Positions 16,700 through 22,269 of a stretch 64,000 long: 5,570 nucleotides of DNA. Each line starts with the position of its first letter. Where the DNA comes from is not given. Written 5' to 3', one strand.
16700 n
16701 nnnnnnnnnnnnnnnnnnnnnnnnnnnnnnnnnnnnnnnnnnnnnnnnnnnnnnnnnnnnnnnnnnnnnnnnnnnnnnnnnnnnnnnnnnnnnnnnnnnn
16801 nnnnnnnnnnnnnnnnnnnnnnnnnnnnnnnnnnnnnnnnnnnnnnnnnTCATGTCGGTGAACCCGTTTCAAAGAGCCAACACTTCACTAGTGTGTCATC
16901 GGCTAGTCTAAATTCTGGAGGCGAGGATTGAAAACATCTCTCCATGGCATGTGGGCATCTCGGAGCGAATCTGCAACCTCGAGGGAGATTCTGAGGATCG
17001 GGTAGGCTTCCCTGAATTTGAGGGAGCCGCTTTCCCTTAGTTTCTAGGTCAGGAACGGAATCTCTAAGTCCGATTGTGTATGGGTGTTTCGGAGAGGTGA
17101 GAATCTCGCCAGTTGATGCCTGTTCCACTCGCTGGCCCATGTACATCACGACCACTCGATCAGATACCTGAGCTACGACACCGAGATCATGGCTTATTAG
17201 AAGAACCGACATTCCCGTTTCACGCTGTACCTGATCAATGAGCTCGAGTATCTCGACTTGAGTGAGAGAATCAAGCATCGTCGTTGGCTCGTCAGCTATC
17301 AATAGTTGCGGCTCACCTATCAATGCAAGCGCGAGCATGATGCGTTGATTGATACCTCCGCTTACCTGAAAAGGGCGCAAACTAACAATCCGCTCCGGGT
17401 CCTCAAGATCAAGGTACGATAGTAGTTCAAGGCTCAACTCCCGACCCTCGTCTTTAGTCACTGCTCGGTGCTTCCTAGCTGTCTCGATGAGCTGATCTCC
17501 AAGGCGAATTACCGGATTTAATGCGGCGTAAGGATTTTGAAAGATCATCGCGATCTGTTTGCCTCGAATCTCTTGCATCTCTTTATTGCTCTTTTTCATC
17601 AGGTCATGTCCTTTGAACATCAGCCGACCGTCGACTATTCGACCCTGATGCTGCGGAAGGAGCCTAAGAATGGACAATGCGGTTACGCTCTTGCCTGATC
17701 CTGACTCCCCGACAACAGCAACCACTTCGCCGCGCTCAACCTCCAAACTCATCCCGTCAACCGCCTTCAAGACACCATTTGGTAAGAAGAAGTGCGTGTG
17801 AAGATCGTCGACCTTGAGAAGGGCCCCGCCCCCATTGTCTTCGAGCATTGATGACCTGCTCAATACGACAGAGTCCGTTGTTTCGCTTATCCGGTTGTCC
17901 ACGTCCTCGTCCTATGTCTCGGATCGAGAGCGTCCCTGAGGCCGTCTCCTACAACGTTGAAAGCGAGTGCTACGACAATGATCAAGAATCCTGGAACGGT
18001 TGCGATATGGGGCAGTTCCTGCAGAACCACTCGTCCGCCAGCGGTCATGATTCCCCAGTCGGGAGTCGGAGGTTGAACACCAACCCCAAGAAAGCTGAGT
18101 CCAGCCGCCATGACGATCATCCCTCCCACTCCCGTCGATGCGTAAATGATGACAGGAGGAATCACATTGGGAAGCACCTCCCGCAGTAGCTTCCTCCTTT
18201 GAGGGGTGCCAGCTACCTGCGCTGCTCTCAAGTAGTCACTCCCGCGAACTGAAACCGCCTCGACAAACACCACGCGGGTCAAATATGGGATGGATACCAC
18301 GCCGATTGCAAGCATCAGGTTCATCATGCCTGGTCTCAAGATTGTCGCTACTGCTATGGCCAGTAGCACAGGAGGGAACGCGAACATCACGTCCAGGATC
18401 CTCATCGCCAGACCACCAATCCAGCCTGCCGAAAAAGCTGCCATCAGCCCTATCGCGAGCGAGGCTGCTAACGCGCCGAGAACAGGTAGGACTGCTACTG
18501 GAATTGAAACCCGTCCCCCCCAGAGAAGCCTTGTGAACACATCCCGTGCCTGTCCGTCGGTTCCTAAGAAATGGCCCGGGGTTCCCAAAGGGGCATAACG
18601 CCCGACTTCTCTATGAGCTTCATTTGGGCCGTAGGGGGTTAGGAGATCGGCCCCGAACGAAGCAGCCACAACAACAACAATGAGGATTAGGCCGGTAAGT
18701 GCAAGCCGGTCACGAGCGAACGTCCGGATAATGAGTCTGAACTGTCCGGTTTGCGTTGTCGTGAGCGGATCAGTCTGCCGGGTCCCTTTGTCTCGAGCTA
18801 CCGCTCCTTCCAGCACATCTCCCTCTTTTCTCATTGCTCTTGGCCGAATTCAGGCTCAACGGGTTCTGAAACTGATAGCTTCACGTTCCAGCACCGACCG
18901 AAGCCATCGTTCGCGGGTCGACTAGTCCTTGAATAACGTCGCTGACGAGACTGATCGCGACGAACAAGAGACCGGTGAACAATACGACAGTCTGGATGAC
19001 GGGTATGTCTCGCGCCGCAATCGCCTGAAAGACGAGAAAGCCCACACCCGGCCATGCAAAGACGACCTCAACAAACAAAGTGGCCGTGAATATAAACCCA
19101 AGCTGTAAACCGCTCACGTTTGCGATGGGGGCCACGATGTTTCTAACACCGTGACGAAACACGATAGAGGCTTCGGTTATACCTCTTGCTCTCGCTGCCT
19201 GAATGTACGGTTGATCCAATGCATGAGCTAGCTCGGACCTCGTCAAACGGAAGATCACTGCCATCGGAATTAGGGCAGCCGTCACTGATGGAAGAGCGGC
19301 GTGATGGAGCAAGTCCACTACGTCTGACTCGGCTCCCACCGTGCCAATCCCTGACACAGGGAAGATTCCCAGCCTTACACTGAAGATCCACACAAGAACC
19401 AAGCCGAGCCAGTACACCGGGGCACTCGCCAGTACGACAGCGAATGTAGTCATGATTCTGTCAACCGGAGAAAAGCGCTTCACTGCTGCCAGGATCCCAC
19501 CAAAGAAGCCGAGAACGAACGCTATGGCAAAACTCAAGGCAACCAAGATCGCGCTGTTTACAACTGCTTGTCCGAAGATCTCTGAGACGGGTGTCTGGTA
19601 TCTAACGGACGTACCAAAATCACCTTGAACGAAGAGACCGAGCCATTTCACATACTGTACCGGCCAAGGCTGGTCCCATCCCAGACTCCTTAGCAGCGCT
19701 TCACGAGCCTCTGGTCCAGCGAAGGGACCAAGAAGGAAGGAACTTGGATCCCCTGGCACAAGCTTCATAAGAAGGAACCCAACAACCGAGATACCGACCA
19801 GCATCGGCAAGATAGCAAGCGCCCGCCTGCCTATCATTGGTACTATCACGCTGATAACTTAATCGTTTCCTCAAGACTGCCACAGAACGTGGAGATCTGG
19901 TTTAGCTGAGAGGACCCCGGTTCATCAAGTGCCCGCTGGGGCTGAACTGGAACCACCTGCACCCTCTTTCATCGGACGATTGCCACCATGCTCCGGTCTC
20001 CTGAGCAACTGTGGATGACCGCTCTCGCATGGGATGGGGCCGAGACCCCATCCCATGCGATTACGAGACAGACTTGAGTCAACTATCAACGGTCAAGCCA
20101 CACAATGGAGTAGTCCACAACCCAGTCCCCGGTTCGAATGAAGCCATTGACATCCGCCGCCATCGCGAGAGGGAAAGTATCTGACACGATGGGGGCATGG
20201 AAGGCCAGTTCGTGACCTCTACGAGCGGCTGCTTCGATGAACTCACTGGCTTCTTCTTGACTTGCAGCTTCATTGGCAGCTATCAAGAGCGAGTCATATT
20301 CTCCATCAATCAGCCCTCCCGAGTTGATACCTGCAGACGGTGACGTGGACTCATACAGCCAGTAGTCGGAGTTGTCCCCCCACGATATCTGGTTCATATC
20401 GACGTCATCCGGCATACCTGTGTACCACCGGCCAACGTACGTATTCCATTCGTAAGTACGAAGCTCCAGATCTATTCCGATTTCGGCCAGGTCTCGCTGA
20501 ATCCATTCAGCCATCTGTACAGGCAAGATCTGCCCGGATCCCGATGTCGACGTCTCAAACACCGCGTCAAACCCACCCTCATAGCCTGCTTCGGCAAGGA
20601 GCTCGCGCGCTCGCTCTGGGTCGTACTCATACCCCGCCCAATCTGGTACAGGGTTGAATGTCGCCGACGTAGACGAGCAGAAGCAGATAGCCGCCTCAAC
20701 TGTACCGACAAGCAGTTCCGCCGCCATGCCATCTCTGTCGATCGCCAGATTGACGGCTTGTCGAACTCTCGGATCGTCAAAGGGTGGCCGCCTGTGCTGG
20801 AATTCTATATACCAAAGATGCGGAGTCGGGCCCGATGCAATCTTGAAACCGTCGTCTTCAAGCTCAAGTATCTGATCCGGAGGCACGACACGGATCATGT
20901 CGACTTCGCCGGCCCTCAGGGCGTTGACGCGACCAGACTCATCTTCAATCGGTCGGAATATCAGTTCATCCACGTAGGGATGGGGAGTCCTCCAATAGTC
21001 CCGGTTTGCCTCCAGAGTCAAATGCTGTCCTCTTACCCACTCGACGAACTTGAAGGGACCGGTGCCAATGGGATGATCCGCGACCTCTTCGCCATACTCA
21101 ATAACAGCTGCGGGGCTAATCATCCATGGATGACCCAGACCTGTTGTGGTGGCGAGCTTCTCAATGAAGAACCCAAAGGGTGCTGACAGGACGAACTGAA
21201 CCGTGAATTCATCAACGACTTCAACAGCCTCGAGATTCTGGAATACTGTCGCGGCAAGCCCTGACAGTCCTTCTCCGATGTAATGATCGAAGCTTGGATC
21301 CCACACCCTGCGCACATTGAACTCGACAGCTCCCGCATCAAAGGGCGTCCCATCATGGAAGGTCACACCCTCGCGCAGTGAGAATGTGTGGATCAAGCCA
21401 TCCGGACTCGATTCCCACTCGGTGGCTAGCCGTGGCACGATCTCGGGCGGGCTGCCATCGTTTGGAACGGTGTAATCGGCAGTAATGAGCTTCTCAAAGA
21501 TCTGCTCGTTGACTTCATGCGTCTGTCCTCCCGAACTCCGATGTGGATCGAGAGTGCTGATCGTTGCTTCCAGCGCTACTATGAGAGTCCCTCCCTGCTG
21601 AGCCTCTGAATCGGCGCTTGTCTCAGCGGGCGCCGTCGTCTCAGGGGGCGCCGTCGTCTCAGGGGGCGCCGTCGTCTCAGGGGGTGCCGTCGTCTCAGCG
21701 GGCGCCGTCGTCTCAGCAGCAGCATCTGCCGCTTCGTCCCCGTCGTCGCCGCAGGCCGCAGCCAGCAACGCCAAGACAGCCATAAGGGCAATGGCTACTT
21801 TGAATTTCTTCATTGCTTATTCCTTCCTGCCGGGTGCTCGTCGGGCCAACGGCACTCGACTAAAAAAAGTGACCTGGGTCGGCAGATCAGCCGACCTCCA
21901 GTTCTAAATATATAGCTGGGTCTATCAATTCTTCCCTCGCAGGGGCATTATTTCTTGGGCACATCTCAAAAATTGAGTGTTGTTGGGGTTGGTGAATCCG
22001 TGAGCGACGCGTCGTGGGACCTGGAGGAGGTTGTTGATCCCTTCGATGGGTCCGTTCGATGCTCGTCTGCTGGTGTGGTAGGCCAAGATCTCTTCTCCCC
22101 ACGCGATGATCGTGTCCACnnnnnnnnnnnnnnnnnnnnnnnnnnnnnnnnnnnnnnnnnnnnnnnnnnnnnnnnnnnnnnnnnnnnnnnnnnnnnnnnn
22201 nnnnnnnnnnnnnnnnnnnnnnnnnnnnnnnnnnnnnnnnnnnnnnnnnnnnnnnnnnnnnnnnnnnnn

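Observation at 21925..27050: hyuB-hyuA pair bracketed by inverted, near-identical ISL3 transposase 3'-end remnants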

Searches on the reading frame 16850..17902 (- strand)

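Call 8: search_protein_families(library=pfam, proteins=[window:16850-17902:-], max_evalue=0.001)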
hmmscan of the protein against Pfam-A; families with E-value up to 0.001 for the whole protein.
window:16850-17902:- (350 aa): 5 families
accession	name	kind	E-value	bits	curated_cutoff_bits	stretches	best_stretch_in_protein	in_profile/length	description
PF00005.33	ABC_tran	-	1.6e-24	87.5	25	1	49-208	2-137/137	ABC transporter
PF08352.17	oligo_HPY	-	7.7e-22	77.9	27.1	1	259-323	1-65/65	Oligopeptide/dipeptide transporter, C-terminal region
PF13401.12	AAA_22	-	1.6e-05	25.7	27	1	59-200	6-126/130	AAA domain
PF09848.15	SLFN-g3_helicase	-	0.00031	20.6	24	1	59-154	2-89/354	Schlafen group 3, DNA/RNA helicase domain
PF02463.25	SMC_N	-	0.0007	19.5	40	0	59-256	25-214/220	RecF/RecN/SMC N terminal domain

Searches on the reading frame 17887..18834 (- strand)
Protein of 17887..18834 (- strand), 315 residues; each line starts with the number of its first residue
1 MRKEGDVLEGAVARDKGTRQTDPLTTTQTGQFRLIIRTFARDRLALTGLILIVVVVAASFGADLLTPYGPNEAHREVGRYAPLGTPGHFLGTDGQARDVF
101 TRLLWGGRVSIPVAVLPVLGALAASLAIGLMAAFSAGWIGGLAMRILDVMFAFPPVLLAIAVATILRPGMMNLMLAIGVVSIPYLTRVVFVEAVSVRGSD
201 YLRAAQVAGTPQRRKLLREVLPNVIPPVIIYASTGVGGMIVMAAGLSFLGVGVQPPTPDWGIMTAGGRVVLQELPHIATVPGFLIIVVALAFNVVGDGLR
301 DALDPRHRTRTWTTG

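Call 8: search_protein_families(library=pfam, proteins=[window:17887-18834:-], max_evalue=0.001)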
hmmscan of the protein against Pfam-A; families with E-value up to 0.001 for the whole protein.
window:17887-18834:- (315 aa): 2 families
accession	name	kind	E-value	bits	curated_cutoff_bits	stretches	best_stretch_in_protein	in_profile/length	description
PF00528.27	BPD_transp_1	-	2.1e-25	90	26.4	1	126-308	2-183/184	Binding-protein-dependent transport system inner membrane component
PF12911.12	OppC_N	-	9.4e-09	35.5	23.9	1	31-76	2-47/53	N-terminal TM domain of oligopeptide transport permease C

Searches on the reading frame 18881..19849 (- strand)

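Call 5: search_protein_families(library=pfam, proteins=[window:18881-19849:-], max_evalue=0.01)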
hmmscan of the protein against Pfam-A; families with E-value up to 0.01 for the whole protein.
window:18881-19849:- (322 aa): 2 families
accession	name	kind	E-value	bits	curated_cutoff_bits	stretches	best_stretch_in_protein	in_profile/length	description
PF00528.27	BPD_transp_1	-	1.4e-36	126.3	26.4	1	114-314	1-182/184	Binding-protein-dependent transport system inner membrane component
PF19300.4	BPD_transp_1_N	-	1.7e-09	38.3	23.8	1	6-87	5-87/114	Binding-prot-dependent transport system membrane comp, N-term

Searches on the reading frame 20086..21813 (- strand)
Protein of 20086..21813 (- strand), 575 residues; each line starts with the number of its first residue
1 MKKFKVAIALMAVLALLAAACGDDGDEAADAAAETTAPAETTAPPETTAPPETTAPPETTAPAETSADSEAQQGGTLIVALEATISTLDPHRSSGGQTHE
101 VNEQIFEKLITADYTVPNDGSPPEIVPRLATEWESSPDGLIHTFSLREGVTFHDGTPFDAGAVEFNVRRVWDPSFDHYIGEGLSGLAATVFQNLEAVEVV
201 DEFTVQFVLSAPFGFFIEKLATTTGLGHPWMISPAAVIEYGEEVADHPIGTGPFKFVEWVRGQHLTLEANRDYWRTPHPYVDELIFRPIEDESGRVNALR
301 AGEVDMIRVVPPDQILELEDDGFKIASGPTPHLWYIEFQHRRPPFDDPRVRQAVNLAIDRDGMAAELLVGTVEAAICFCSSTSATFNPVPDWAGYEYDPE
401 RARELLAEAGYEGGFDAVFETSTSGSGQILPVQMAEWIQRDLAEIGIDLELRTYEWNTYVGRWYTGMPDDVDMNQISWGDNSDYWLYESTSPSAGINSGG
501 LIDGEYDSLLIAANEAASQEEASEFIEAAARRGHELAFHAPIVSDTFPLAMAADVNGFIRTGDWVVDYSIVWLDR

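Call 5: search_protein_families(library=pfam, proteins=[window:20086-21813:-], max_evalue=0.01)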
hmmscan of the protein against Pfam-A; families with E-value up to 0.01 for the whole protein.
window:20086-21813:- (575 aa): 1 family
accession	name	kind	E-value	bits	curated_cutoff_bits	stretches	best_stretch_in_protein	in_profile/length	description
PF00496.27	SBP_bac_5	-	2.1e-93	313.8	32.4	1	124-491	1-362/368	Bacterial extracellular solute-binding proteins, family 5 Middle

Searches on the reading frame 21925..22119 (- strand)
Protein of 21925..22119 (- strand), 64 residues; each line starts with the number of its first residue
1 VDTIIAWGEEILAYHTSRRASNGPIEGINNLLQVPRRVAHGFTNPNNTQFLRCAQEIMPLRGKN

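Call 5: search_protein_families(library=pfam, proteins=[window:21925-22119:-], max_evalue=0.01)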
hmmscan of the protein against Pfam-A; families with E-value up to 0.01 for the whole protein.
window:21925-22119:- (64 aa): 1 family
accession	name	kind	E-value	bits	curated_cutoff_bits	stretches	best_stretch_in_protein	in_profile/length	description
PF01610.23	DDE_Tnp_ISL3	-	4.2e-10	40.3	23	1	2-48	191-236/240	Transposase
